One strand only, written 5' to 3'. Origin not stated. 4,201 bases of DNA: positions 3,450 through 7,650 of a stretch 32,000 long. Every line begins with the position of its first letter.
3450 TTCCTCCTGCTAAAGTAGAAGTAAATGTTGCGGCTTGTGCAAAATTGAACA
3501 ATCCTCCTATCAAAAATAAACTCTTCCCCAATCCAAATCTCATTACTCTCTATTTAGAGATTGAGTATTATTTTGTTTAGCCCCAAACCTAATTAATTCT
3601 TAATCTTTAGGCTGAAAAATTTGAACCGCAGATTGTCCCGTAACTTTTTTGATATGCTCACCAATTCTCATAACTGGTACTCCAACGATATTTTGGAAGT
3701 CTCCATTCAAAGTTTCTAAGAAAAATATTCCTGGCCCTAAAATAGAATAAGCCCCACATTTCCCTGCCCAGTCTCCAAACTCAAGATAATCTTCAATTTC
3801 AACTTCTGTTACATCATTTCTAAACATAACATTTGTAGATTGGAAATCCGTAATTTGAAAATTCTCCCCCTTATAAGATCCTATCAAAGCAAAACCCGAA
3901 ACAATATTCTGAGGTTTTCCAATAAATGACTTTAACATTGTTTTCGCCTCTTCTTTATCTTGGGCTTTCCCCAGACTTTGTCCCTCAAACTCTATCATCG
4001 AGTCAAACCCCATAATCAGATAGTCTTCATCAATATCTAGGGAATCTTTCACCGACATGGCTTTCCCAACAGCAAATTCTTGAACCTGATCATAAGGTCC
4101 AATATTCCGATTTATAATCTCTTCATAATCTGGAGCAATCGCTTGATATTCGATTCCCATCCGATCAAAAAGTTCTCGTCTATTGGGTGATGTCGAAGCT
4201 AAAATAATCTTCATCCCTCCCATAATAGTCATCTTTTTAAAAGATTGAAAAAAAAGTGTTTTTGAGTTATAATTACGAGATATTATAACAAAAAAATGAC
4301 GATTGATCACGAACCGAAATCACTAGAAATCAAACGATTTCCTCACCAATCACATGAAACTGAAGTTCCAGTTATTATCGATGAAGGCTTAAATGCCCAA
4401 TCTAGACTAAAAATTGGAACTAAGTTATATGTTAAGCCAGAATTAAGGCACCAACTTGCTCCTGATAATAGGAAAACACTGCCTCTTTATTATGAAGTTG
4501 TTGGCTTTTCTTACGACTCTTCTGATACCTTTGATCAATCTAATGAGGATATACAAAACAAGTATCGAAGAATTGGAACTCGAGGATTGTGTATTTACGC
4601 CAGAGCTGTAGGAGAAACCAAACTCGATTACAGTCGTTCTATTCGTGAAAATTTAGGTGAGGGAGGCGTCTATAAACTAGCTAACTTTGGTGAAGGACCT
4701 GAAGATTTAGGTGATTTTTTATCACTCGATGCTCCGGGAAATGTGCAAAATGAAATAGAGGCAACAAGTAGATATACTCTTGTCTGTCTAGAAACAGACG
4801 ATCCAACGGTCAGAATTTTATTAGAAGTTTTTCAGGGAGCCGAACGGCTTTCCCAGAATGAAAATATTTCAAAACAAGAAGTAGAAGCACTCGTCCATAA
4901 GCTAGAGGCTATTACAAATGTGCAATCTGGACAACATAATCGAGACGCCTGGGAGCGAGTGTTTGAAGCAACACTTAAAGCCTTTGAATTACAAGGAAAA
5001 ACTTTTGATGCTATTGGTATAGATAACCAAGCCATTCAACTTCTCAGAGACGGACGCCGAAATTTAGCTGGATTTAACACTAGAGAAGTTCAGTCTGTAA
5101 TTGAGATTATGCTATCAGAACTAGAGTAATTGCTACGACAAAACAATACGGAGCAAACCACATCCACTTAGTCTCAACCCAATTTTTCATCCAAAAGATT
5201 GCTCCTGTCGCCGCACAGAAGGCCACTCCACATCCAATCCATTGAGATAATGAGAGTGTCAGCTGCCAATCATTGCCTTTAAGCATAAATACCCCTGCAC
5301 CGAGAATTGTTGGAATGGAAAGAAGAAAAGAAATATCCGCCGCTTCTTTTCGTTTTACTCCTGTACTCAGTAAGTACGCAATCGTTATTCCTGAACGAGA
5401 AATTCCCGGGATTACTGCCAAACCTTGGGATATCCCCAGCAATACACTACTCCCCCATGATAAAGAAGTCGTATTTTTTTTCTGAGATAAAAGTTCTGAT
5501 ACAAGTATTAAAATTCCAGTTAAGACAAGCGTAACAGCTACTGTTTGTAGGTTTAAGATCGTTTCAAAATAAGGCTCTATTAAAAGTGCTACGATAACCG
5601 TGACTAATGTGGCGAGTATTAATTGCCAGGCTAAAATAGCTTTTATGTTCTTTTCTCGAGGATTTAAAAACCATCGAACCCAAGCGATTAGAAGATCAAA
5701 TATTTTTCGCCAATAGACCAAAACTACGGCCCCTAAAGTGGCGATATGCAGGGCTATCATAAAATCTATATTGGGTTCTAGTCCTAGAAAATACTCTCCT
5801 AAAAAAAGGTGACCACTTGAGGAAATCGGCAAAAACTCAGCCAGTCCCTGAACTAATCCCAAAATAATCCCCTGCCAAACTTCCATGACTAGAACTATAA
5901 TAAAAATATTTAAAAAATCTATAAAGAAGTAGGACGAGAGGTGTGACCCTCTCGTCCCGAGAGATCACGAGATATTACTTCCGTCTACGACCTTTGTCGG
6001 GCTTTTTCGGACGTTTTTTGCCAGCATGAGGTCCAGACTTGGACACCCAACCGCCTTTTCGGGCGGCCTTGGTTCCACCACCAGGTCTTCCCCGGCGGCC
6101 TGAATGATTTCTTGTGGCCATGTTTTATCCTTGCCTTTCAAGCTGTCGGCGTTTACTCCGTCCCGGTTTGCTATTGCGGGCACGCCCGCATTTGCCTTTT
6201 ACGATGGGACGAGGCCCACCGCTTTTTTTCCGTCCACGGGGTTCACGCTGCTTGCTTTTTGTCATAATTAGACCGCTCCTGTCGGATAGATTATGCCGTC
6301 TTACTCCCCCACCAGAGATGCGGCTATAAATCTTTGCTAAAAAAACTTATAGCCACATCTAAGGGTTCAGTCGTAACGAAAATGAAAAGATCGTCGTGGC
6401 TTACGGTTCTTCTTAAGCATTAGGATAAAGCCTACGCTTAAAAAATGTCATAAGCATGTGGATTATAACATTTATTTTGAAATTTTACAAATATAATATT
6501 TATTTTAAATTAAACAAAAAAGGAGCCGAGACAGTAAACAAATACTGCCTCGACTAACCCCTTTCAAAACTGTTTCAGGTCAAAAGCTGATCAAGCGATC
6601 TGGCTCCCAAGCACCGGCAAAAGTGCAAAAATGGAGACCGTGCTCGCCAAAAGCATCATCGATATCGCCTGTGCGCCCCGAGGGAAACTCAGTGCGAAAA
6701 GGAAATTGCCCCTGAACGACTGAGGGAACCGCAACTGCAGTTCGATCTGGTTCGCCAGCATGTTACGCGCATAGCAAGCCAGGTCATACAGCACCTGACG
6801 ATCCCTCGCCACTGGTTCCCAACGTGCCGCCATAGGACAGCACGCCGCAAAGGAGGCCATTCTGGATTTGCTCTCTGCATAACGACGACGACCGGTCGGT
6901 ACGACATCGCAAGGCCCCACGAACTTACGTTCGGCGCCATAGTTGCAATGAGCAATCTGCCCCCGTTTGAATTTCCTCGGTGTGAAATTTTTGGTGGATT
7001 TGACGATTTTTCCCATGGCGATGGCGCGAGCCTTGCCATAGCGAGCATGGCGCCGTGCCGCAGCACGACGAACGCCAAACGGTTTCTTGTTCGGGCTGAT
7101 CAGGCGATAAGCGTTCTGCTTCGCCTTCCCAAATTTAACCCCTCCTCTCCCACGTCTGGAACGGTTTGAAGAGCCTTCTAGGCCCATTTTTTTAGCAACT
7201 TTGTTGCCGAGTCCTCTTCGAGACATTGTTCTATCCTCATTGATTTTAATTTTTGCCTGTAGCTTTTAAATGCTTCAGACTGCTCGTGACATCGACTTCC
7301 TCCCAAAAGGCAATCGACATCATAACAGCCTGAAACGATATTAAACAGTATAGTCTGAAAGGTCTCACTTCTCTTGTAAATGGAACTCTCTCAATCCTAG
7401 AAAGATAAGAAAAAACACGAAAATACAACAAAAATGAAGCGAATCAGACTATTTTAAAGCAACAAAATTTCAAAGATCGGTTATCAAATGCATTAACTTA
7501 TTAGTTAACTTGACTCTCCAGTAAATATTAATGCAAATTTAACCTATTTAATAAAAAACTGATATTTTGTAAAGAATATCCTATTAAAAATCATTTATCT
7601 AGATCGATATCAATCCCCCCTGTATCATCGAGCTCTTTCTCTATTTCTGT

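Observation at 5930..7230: GC-rich, codon-atypical island encoding extremely Arg/Lys/Gly-rich orphan proteins between uppP and a bPH membrane protein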

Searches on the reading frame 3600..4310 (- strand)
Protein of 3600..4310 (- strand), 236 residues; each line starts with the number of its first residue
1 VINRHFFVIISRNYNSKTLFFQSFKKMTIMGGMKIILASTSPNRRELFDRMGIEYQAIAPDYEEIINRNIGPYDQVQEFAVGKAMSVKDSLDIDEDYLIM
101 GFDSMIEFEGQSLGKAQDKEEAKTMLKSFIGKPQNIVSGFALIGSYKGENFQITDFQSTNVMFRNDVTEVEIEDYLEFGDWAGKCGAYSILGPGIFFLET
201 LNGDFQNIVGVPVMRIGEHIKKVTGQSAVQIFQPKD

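Call 19: search_protein_families(library=ncbifam, proteins=[window:3600-4310:-], max_evalue=0.00001)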
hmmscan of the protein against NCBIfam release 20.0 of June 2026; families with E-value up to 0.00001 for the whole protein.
window:3600-4310:- (236 aa): 14 families
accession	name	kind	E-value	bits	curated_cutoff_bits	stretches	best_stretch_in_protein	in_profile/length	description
TIGR00172.1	maf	subfamily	7.9e-40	136.3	117.15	1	33-216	3-180/185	Maf family nucleotide pyrophosphatase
NF000867.0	PRK00078.1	equivalog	1.3e-36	126.1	249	1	33-221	1-186/192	Maf-like protein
NF010945.0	PRK14365.1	equivalog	1.7e-34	119.1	273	1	34-223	3-187/197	Maf-like protein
NF010948.0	PRK14368.1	equivalog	7.2e-31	107.1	291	1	33-223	5-189/193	Maf-like protein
NF010943.0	PRK14363.1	equivalog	5.4e-28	97.9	273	1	33-218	1-178/204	Maf-like protein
NF010942.0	PRK14362.1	equivalog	3.6e-24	85.2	290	1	31-218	10-193/210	Maf-like protein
NF003141.0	PRK04056.1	equivalog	3.4e-22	79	161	1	35-192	2-152/181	septum formation inhibitor Maf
NF002401.0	PRK01441.1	equivalog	5.8e-22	78.3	317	1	33-214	5-186/207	Maf-like protein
NF010941.0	PRK14361.1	equivalog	2.8e-21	76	272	1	33-214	6-178/194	Maf-like protein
NF010944.0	PRK14364.1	equivalog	5e-21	75.1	311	1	37-223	1-179/181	Maf-like protein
NF003403.0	PRK04694.1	equivalog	4.9e-20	72.1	300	1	36-216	3-180/190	Maf-like protein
NF002690.0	PRK02478.1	equivalog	4.7e-17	62.2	269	1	33-222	3-193/199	Maf-like protein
NF010946.0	PRK14366.1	equivalog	1.1e-15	57.6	284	1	35-214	7-180/195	Maf-like protein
NF010947.0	PRK14367.1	equivalog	5.9e-14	51.7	315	1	35-220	4-188/202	Maf-like protein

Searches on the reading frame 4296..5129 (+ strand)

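Call 8: search_protein_families(library=pfam, proteins=[window:4296-5129:+], max_evalue=1)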
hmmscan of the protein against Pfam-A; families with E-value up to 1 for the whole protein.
window:4296-5129:+ (277 aa): 1 family
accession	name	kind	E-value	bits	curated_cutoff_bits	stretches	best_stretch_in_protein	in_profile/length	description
PF24084.1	DUF7369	-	0.16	12.1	27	1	160-179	33-52/61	Domain of unknown function (DUF7369)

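Call 85: search_protein_families(library=padloc, proteins=[window:4296-5129:+], max_evalue=0.1)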
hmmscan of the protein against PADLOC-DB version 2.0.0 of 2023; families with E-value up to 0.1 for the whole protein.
window:4296-5129:+ (277 aa): 0 families

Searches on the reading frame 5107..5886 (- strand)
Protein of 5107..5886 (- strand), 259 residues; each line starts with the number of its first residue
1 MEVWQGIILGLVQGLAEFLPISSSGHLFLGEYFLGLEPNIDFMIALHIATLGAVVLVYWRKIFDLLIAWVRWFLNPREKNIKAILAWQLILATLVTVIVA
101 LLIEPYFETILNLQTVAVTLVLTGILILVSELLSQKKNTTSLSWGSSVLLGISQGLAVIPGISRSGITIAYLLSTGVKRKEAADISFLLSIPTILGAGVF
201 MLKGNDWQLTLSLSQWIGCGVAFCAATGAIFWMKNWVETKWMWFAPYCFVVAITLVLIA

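Call 8: search_protein_families(library=pfam, proteins=[window:5107-5886:-], max_evalue=1)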
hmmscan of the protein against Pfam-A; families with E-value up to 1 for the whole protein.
window:5107-5886:- (259 aa): 2 families
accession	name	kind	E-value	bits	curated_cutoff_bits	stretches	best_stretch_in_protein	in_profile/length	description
PF02673.24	BacA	-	4.9e-67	226.7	33.4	1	7-253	2-256/257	Bacitracin resistance protein BacA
PF08006.16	HAAS_TM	-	0.24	11.9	28.3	0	201-257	7-65/117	HAAS transmembrane region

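Call 20: find_related_loci(query=window:5107-5886:-, collection=genome_contigs, flank=8000)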
Query window:5107-5886:- (259 aa) in genome_contigs; peptide patterns used: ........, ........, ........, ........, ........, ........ (x = any residue, [..] = any of these).
182 stretches matched a pattern; 1 encode a relative of the query (tblastn E <= 1e-3); 1 distinct loci.
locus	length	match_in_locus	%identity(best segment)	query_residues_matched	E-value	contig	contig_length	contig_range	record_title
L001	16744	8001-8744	71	1-248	2e-113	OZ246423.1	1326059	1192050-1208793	MAG: Candidatus Altimarinota bacterium isolate 38dfdaa7-23c9-415c-95bd-71b6b8237c91 genome assembly, chromosome: 1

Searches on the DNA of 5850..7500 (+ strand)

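Call 7: search_rna_families(source=window, start=5850, end=7500, threshold=evalue, max_evalue=10, show_alignments=2)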
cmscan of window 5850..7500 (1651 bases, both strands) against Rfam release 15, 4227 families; matches with E-value up to 10: 7.
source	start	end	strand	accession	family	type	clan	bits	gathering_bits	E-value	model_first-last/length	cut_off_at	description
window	6316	6361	-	RF04109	mir-1305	Gene; miRNA;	-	17.4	63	5.6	1-83/83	no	mir-1305 microRNA precursor family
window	7269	7339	-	RF04210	MIR8643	Gene; miRNA;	-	16.6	135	4.9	1-150/150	no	MIR8643 microRNA precursor family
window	6313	6363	-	RF03717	mir-3119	Gene; miRNA;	-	16.3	80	7.5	1-85/85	no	mir-3119 microRNA precursor family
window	6308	6367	-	RF00984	mir-576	Gene; miRNA;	-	16.1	99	6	1-90/90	no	mir-576 microRNA precursor family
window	7029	7101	+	RF02473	GlsR4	Gene; snRNA; snoRNA; CD-box;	-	15.6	70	5.7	1-61/61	no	Small nucleolar RNA GlsR4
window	6520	6561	-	RF00811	mir-84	Gene; miRNA;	-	14.3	60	7.6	1-75/75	no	mir-84 microRNA precursor family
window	5999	6052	+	RF01768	flavi_FSE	Cis-reg; frameshift_element;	-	14.2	43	3.7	1-62/62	no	ribosomal frameshift site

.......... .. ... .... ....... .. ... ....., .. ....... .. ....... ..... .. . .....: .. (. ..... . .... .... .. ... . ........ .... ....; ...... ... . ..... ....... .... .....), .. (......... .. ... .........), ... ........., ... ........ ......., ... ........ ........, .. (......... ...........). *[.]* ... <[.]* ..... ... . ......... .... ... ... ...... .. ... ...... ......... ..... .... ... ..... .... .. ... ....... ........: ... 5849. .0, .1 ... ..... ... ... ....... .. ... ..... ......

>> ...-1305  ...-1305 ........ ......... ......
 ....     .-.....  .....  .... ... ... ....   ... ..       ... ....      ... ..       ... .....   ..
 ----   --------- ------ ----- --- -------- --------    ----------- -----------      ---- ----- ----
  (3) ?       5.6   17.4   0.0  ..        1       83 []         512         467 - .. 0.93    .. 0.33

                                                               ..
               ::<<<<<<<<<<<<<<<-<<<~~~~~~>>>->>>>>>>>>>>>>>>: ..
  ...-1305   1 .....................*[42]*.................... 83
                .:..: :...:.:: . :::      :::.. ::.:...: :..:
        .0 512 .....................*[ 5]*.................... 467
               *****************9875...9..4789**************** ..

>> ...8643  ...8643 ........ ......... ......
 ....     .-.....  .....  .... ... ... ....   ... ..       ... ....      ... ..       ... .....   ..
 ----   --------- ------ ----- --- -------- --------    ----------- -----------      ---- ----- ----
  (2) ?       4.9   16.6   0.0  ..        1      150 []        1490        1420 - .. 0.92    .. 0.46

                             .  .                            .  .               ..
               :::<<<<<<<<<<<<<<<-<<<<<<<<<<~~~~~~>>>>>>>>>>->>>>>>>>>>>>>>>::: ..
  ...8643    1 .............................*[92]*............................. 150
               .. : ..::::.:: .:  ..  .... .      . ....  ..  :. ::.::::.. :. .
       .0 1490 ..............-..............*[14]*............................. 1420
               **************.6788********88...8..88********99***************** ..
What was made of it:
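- On Known structured RNA families (Rfam 15: OLE, GOLLD, ROOL, HEARO, riboswitches and others): At the permissive threshold there was only noise (call 7).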

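Call 13: search_dna_similar(query=window:5900-7300:+, collection=phages, mode=distant)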
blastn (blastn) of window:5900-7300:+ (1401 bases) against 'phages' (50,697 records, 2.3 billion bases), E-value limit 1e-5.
No match.

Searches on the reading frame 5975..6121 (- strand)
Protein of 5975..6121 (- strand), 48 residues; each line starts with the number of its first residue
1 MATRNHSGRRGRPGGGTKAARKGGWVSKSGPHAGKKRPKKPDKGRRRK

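Call 8: search_protein_families(library=pfam, proteins=[window:5975-6121:-], max_evalue=1)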
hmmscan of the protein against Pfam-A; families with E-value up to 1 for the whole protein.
window:5975-6121:- (48 aa): 0 families

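Call 39: search_protein_families(library=phrogs, proteins=[window:5975-6121:-], max_evalue=1)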
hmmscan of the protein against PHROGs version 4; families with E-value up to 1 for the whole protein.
window:5975-6121:- (48 aa): 0 families
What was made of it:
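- On Small-virus capsid or Microviridae J-type basic arm protein: PHROGs gave 0 hits for the window proteins (call 39).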

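Call 85: search_protein_families(library=padloc, proteins=[window:5975-6121:-], max_evalue=0.1)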
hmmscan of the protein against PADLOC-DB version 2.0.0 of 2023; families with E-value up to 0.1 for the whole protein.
window:5975-6121:- (48 aa): 0 families

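Call 86: search_protein_families(library=ncbifam, proteins=[window:5975-6121:-], max_evalue=0.1)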
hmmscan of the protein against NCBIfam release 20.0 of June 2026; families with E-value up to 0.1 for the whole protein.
window:5975-6121:- (48 aa): 0 families
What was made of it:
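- On Lambda N / nut-type or rrn-type boxA antitermination module: No Pfam, PHROGs or NCBIfam hit (calls 8, 39, 86).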
